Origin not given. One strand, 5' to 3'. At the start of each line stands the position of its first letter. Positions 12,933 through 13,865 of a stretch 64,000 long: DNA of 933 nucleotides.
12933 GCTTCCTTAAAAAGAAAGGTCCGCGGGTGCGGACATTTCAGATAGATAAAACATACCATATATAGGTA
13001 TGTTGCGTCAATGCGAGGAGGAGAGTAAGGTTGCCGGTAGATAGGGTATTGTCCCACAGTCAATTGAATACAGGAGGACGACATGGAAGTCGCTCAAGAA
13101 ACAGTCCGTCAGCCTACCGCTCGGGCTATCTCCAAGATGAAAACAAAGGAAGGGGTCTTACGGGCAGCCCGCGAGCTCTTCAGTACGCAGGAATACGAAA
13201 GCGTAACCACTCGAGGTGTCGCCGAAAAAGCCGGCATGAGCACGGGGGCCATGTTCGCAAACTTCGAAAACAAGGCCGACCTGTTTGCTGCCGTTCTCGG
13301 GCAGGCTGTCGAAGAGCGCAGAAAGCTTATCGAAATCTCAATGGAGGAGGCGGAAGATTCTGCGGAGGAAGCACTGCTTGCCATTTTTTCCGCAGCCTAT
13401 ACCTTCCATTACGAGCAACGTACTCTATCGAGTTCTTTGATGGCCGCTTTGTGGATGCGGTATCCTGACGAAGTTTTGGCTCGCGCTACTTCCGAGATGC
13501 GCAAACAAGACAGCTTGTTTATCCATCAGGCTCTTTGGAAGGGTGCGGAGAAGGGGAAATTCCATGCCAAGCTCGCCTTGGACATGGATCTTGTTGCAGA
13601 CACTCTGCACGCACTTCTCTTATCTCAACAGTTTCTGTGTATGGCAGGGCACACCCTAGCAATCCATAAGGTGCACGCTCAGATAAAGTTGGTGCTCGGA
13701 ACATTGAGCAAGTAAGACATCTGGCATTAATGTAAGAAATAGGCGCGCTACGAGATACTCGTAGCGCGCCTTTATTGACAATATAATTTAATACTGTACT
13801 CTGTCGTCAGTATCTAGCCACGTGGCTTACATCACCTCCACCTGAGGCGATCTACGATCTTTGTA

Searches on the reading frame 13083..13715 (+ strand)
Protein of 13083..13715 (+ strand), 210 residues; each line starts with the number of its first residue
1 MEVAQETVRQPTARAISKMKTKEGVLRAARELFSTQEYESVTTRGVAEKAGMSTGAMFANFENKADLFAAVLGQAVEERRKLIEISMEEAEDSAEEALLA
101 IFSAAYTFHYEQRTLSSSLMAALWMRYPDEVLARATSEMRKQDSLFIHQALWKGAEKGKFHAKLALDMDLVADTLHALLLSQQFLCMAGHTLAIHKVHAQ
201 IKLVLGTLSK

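Call 11: search_protein_families(library=pfam, proteins=[window:13083-13715:+])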
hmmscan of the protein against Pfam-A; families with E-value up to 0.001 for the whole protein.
window:13083-13715:+ (210 aa): 1 family
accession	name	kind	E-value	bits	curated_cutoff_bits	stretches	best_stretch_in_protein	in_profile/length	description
PF00440.29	TetR_N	-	1.6e-13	50.6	24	1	26-71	2-47/47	Bacterial regulatory proteins, tetR family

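Call 13: find_encoding_contigs(protein=window:13083-13715:+, flank=3000, max_places=10)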
Protein window:13083-13715:+ (210 aa): 1 contig read that carries it; 1 place shown.
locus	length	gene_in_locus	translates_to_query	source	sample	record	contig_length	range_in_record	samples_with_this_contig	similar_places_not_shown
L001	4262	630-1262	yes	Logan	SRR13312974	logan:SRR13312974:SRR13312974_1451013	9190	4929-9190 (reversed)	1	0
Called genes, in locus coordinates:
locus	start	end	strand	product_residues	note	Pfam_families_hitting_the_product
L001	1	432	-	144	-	?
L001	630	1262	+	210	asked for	PF00440:TetR_N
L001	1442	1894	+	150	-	-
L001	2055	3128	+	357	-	-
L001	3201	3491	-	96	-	-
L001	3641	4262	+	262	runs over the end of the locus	-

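Call 15: find_homologous_proteins(query=window:13083-13715:+)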
Query window:13083-13715:+ (210 aa): 6 proteins with E <= 0.001 among 1111 candidates.
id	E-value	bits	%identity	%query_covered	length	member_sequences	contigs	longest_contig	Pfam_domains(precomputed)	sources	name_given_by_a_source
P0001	7.6e-127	438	100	100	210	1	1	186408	PF00440.30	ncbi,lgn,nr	ncbi:MAG: TetR family transcriptional regulator [Parcubacteria group bacterium]|nr:TetR family trans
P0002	4.3e-20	90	49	55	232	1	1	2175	PF00440.30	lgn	-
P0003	1.3e-19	89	47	55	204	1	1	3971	PF00440.30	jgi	jgi:AcrR family transcriptional regulator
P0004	2.0e-14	72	39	55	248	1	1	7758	PF00440.30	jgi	jgi:AcrR family transcriptional regulator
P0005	1.9e-12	65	53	33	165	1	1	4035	PF00440.30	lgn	-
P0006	7.5e-8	50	34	66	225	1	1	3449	PF00440.30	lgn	-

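Call 51: find_encoding_contigs(protein=P0002, flank=1500, max_places=2)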
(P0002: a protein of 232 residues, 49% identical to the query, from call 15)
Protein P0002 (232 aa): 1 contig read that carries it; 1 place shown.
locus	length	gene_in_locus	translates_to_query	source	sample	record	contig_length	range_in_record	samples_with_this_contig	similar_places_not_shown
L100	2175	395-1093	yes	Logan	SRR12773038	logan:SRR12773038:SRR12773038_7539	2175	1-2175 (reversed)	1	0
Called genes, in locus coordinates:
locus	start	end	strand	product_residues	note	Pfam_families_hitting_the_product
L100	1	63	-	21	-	?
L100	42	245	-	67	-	PF04588:HIG_1_N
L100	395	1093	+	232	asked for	PF00440:TetR_N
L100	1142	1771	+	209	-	PF02798:GST_N, PF13417:GST_N_3, PF13409:GST_N_2, PF00043:GST_C, PF14497:GST_C_3 (weak)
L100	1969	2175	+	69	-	?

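Call 52: find_encoding_contigs(protein=P0003, flank=1500, max_places=2)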
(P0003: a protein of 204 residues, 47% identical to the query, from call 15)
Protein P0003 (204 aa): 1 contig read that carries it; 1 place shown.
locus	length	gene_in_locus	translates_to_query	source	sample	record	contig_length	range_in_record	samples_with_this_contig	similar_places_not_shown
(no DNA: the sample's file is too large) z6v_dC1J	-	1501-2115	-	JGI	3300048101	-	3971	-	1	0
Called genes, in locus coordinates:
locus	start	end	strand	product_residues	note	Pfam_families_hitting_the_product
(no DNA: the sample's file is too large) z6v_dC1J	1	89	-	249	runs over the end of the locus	PF01012:ETF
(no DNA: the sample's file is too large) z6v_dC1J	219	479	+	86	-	-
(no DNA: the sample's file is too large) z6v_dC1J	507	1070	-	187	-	PF01923:Cob_adeno_trans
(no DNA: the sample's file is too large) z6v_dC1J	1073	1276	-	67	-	PF04588:HIG_1_N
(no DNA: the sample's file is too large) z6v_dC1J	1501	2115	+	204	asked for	PF00440:TetR_N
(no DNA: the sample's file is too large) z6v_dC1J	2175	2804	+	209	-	PF02798:GST_N, PF13417:GST_N_3, PF13409:GST_N_2, PF00043:GST_C (weak)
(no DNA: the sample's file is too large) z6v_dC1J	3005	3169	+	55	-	?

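Call 53: find_encoding_contigs(protein=P0004, flank=1500, max_places=2)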
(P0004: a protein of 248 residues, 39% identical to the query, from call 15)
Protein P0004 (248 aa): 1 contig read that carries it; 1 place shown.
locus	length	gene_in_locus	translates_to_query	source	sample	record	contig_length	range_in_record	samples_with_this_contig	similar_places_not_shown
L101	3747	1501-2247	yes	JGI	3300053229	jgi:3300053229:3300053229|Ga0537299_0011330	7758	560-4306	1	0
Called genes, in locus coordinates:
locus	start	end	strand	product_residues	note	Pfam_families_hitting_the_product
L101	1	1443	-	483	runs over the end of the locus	PF08529:NusA_N, PF00575:S1, PF13184:KH_NusA_1st, PF26594:KH_NusA_2nd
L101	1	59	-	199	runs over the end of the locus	PF00719:Pyrophosphatase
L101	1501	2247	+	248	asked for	PF00440:TetR_N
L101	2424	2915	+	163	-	-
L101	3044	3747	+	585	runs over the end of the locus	PF05157:MshEN, PF00437:T2SSE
